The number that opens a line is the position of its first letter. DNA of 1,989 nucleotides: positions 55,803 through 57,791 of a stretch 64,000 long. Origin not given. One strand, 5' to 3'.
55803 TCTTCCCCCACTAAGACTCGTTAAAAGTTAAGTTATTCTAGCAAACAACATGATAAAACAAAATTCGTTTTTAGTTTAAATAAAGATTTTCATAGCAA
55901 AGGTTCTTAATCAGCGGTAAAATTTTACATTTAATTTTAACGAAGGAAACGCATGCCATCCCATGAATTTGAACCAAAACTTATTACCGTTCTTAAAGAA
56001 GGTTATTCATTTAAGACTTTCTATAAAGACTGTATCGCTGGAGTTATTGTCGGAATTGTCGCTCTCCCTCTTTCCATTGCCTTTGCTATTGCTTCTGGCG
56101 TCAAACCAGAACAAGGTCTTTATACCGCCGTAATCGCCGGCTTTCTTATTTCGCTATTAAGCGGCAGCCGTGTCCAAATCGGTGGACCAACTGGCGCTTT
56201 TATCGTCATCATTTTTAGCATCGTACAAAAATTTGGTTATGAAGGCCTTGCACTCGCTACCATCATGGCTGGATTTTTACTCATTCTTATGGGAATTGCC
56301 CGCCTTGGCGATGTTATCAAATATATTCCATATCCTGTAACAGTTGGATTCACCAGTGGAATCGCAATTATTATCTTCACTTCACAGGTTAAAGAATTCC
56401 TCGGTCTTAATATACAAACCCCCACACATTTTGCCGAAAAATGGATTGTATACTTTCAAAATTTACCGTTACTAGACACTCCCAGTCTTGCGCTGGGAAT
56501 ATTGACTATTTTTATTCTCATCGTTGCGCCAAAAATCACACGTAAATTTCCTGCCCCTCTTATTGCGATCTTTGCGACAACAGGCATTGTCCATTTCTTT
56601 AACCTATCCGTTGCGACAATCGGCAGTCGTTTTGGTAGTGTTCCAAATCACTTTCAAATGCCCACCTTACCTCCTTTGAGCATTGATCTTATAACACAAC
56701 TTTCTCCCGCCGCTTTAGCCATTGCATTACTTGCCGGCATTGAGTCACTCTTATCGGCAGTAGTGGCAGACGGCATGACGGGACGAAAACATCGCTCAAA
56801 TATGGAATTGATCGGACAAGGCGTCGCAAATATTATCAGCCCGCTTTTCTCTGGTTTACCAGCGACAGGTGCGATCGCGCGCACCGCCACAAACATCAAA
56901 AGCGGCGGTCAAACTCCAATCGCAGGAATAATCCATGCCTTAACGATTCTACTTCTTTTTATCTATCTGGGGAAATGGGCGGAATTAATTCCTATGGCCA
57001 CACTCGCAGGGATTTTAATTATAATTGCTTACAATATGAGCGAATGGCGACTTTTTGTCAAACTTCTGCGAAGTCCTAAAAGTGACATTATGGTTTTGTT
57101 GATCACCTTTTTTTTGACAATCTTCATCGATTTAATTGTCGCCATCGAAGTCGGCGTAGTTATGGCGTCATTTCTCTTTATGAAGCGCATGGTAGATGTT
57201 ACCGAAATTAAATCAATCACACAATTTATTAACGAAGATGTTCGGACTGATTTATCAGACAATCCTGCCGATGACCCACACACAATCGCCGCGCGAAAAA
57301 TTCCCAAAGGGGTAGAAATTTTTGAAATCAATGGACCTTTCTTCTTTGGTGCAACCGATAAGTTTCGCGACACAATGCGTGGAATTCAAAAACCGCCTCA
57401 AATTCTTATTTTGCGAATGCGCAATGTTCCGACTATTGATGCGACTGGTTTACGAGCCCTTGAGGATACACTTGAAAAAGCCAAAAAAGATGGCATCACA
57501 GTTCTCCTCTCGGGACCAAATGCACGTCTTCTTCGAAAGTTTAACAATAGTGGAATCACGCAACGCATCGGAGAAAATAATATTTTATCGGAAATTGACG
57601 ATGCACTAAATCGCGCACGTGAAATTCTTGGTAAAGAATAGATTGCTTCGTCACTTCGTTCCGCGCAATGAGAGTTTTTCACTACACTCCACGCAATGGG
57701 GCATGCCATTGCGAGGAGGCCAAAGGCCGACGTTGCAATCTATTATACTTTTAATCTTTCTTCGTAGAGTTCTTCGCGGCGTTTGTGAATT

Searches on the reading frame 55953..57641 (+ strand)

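Call 32: search_protein_families(library=pfam, proteins=[window:55953-57641:+], max_evalue=0.0001)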
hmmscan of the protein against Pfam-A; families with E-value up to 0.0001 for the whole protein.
window:55953-57641:+ (562 aa): 2 families
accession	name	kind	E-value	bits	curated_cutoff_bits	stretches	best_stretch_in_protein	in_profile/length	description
PF00916.26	Sulfate_transp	-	6.2e-90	302.1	23.2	1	23-385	1-380/380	Sulfate permease family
PF01740.26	STAS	-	9.3e-17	61.2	22.6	1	450-550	6-105/106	STAS domain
